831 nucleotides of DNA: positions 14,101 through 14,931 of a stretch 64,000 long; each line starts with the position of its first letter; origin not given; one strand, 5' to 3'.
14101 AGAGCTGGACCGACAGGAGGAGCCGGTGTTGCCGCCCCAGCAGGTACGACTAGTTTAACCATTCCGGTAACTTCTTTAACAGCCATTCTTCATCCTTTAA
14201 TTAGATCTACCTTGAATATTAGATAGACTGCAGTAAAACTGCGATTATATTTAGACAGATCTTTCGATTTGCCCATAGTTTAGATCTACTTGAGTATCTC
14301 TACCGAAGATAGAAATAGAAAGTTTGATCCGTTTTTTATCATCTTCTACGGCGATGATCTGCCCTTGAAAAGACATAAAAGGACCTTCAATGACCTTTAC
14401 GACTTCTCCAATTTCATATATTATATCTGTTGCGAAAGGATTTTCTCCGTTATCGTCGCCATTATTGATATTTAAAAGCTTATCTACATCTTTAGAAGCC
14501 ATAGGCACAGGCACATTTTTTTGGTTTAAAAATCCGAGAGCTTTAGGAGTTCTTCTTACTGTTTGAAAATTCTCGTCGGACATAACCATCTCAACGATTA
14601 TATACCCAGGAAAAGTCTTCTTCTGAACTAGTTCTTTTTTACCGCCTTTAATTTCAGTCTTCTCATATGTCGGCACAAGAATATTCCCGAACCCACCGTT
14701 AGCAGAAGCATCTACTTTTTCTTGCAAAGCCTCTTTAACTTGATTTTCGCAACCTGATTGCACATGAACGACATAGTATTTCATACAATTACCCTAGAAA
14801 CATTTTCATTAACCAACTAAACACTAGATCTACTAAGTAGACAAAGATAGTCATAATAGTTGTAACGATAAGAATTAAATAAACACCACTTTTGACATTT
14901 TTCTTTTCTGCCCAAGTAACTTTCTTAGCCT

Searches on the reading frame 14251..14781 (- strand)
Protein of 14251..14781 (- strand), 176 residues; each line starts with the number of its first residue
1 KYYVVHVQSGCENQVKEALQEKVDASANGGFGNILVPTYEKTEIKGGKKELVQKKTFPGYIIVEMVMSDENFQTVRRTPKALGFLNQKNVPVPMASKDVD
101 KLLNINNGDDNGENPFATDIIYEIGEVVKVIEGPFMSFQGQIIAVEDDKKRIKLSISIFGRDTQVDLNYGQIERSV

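Call 14: find_related_loci(query=window:14251-14781:-, collection=genome_contigs, flank=10000)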
Query window:14251-14781:- (176 aa) in genome_contigs; peptide patterns used: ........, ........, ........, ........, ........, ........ (x = any residue, [..] = any of these).
61 stretches matched a pattern, but none encodes a relative of the query by tblastn (E <= 1e-3).
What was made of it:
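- On Rickettsiales (host genome): The MAG is not in the searchable genome collection (call 14).
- Tried and rejected: Nothing was found, not even the MAG itself (call 14).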

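Call 15: find_homologous_proteins(query=window:14251-14781:-, max_evalue=1e-10)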
Query window:14251-14781:- (176 aa): 10 proteins with E <= 1e-10 among 45 candidates.
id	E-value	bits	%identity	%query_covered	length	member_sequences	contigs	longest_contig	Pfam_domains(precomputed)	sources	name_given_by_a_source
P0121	8.3e-110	382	100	100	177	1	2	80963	PF00467.36,PF02357.25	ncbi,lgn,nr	ncbi:MAG: transcription termination/antitermination factor NusG [Alphaproteobacteria bacterium]|nr:t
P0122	3.1e-31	126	43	99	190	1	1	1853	PF00467.36,PF02357.25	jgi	jgi:transcription termination/antitermination protein NusG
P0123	3.1e-28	117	36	99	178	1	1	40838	PF00467.36,PF02357.25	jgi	jgi:transcriptional antiterminator NusG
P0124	2.1e-25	107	38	99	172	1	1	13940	PF00467.36,PF02357.25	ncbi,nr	ncbi:MAG: transcription termination/antitermination protein NusG [Rickettsiales bacterium]|nr:transc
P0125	1.3e-24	105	37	99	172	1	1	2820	PF00467.36,PF02357.25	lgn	-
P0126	8.3e-24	102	37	99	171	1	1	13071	PF00467.36,PF02357.25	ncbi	-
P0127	8.7e-24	102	36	99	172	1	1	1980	PF00467.36,PF02357.25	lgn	-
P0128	1.2e-23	102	36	99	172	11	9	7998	PF00467.36,PF02357.25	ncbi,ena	-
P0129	2.9e-23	100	36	99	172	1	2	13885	PF00467.36,PF02357.25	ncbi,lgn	-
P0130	1.4e-22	98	38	99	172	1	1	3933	PF00467.36,PF02357.25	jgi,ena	-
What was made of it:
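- On Rickettsiales (host genome): The best named NusG hit is a Rickettsiales MAG at 38% (call 15).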

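Call 20: find_encoding_contigs(protein=P0122, flank=10000, max_places=3)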
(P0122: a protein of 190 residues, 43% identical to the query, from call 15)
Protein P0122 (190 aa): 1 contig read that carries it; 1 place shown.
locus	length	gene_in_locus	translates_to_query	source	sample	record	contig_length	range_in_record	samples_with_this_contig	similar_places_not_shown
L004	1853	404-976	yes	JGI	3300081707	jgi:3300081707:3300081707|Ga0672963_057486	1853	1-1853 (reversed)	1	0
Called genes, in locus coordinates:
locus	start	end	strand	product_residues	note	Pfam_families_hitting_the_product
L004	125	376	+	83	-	PF00584:SecE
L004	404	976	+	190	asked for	PF02357:NusG, PF00467:KOW (weak)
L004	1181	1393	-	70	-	-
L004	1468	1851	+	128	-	?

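Call 21: find_encoding_contigs(protein=P0124, flank=10000, max_places=3)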
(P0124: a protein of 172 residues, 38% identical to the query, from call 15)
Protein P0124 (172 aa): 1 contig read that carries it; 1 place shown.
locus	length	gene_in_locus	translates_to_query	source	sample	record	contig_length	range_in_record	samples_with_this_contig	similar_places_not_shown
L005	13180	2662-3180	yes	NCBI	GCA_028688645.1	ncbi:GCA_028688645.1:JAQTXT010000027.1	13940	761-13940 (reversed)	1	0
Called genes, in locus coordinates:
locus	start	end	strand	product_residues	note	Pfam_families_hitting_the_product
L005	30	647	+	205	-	PF01066:CDP-OH_P_transf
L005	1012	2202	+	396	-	PF00009:GTP_EFTU, PF03144:GTP_EFTU_D2, PF03143:GTP_EFTU_D3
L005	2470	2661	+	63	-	PF00584:SecE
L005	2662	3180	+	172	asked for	PF02357:NusG, PF00467:KOW (faint)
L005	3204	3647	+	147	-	PF03946:Ribosomal_L11_N, PF00298:Ribosomal_L11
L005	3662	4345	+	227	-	PF00687:Ribosomal_L1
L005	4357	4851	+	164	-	PF00466:Ribosomal_L10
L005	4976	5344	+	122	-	PF16320:Ribosomal_L12_N, PF00542:Ribosomal_L12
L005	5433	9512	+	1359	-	PF04563:RNA_pol_Rpb2_1, PF04561:RNA_pol_Rpb2_2, PF04565:RNA_pol_Rpb2_3, PF10385:RNA_pol_Rpb2_45, PF00562:RNA_pol_Rpb2_6, PF04560:RNA_pol_Rpb2_7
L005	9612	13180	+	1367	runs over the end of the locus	PF04997:RNA_pol_Rpb1_1, PF00623:RNA_pol_Rpb1_2, PF04983:RNA_pol_Rpb1_3, PF05000:RNA_pol_Rpb1_4, PF04998:RNA_pol_Rpb1_5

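Call 22: find_encoding_contigs(protein=P0123, flank=10000, max_places=3)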
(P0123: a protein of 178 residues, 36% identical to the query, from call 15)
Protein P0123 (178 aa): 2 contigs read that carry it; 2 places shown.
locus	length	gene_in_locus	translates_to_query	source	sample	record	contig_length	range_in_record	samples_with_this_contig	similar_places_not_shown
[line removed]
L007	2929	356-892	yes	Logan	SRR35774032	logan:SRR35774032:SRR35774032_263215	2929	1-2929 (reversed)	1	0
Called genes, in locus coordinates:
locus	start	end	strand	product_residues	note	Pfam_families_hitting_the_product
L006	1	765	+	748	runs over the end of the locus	PF14814:UB2H (weak), PF00912:Transgly, PF00905:Transpeptidase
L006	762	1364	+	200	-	-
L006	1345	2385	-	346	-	PF01408:GFO_IDH_MocA, PF02894:GFO_IDH_MocA_C, PF22725:GFO_IDH_MocA_C3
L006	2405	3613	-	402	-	-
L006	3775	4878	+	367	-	PF01208:URO-D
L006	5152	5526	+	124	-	PF00164:Ribosom_S12_S23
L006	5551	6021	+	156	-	PF00177:Ribosomal_S7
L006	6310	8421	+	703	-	PF00009:GTP_EFTU, PF22042:EF-G_D2, PF03144:GTP_EFTU_D2, PF14492:EFG_III, PF03764:EFG_IV, PF00679:EFG_C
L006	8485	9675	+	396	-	PF00009:GTP_EFTU, PF03144:GTP_EFTU_D2, PF03143:GTP_EFTU_D3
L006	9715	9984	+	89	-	PF00584:SecE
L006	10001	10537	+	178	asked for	PF02357:NusG, PF00467:KOW (weak)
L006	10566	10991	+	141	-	PF03946:Ribosomal_L11_N, PF00298:Ribosomal_L11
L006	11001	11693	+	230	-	PF00687:Ribosomal_L1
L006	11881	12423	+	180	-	PF00466:Ribosomal_L10, PF27436:RL10_C (weak)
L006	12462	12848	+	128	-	PF16320:Ribosomal_L12_N, PF00542:Ribosomal_L12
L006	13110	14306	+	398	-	PF04734:Ceramidase_alk (weak)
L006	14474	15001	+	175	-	-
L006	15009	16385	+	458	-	-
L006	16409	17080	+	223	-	PF22769:DCD, PF00692:dUTPase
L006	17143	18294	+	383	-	PF22612:GH113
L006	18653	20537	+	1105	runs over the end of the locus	-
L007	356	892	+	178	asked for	PF02357:NusG, PF00467:KOW (weak)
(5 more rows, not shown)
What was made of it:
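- Checked: In the two distant relatives with usable context, tuf does occupy the position upstream of secE (calls 21, 22).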
